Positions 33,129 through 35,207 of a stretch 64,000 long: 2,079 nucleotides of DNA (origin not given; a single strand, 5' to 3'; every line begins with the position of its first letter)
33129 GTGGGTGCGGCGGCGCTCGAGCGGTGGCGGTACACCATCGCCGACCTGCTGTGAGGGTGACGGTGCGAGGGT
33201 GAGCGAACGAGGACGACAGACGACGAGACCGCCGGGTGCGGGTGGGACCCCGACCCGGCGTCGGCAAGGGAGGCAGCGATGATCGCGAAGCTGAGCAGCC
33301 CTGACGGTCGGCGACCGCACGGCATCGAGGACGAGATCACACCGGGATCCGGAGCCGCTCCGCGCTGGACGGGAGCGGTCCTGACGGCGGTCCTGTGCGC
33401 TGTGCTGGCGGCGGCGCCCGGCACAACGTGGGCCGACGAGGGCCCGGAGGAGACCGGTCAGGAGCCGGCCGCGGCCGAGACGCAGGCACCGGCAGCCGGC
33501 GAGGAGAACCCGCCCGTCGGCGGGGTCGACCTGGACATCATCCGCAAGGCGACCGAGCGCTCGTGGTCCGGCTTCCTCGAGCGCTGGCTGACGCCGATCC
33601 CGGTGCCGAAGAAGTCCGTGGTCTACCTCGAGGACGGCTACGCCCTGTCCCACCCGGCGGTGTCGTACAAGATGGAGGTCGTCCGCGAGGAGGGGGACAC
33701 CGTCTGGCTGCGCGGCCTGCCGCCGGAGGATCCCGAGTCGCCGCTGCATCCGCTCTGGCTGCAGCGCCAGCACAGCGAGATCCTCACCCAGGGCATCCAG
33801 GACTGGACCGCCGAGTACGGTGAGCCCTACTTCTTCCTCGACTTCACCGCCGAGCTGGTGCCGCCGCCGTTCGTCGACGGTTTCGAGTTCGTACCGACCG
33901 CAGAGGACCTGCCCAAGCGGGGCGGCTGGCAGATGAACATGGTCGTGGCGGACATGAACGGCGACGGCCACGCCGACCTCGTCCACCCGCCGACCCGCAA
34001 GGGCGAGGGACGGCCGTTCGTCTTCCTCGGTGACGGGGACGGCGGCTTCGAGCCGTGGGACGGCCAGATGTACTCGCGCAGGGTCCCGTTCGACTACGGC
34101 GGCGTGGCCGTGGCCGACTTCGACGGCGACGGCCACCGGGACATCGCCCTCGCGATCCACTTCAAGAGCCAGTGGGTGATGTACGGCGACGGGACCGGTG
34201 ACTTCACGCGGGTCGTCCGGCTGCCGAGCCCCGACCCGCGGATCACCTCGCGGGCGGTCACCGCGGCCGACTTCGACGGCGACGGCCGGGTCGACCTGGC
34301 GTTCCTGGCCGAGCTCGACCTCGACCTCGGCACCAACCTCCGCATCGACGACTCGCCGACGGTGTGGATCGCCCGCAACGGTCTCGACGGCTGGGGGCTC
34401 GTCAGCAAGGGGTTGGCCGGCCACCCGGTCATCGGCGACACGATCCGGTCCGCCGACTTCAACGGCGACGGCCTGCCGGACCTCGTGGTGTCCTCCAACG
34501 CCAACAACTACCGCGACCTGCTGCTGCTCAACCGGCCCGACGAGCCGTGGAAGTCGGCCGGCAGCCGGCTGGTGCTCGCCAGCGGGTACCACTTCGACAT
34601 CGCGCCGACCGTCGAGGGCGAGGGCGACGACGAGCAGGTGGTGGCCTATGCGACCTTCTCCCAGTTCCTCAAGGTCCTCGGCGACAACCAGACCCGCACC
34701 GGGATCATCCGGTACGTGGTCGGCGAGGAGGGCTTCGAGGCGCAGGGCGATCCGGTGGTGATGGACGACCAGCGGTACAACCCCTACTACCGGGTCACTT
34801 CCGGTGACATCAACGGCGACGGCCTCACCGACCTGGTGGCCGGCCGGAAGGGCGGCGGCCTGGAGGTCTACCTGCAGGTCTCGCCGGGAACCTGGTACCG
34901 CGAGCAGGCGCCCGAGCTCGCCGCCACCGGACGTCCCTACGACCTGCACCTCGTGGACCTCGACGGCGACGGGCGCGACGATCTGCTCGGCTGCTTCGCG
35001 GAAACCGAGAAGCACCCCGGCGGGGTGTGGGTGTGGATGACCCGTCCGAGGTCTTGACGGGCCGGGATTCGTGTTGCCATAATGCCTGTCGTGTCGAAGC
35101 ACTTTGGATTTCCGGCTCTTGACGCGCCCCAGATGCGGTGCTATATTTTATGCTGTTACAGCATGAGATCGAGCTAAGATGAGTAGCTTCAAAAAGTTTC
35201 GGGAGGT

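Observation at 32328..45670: The ABC-2 permease and its Wzt-like ATPase are split by an 11-kb block of four secreted-protein genes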

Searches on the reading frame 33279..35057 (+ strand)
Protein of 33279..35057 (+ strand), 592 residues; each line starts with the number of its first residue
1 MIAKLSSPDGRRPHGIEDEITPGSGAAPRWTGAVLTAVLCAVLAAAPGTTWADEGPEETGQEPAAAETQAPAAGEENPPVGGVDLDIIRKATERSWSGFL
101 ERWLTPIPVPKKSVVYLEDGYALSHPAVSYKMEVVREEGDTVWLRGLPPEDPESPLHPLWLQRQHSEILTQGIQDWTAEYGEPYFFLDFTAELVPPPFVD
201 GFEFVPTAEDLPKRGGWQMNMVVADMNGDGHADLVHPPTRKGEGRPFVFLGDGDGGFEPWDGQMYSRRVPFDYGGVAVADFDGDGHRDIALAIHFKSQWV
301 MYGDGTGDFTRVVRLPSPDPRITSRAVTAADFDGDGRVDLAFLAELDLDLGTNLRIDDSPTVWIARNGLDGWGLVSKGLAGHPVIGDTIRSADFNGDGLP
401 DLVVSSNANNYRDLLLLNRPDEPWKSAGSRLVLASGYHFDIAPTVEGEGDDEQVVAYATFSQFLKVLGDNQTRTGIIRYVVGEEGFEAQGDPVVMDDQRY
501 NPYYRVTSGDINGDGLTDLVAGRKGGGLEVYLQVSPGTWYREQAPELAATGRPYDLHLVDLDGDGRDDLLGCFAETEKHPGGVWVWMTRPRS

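Call 4: search_protein_families(library=pfam, proteins=[window:33279-35057:+], max_evalue=0.01)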
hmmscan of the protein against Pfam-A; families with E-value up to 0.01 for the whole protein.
window:33279-35057:+ (592 aa): 5 families
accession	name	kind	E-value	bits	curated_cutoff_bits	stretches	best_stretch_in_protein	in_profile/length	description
PF13517.12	FG-GAP_3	-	4.1e-37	127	26.9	5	510-570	1-60/61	FG-GAP-like repeat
PF01839.29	FG-GAP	-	3.3e-25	87.9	22.1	3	504-526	3-25/37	FG-GAP repeat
PF12256.14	TcdB_toxin_midN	-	1.2e-07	31.7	24.8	0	387-414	27-55/181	Insecticide toxin TcdB middle/N-terminal region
PF16743.10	PliI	-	0.00094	19.3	27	0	389-407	62-80/123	Periplasmic lysozyme inhibitor of I-type lysozyme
PF00404.24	Dockerin_1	-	0.0056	17.3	22.9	0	308-339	14-45/57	Dockerin type I domain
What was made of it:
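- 33279..35057 (+): FG-GAP/VCBS beta-propeller protein with a signal-like segment, 38-96 bp after the permease in all lineages. Pfam FG-GAP_3 127 bits, FG-GAP 88 bits (call 4).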

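Call 25: search_protein_families(library=ncbifam, proteins=[window:33279-35057:+], max_evalue=0.01)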
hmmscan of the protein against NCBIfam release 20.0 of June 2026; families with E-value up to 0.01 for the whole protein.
window:33279-35057:+ (592 aa): 1 family
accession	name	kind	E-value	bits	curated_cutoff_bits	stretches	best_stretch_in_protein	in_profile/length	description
NF047539.1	XAC2610_fam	domain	5.5e-09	36.4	35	0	391-410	3-22/89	XAC2610-related protein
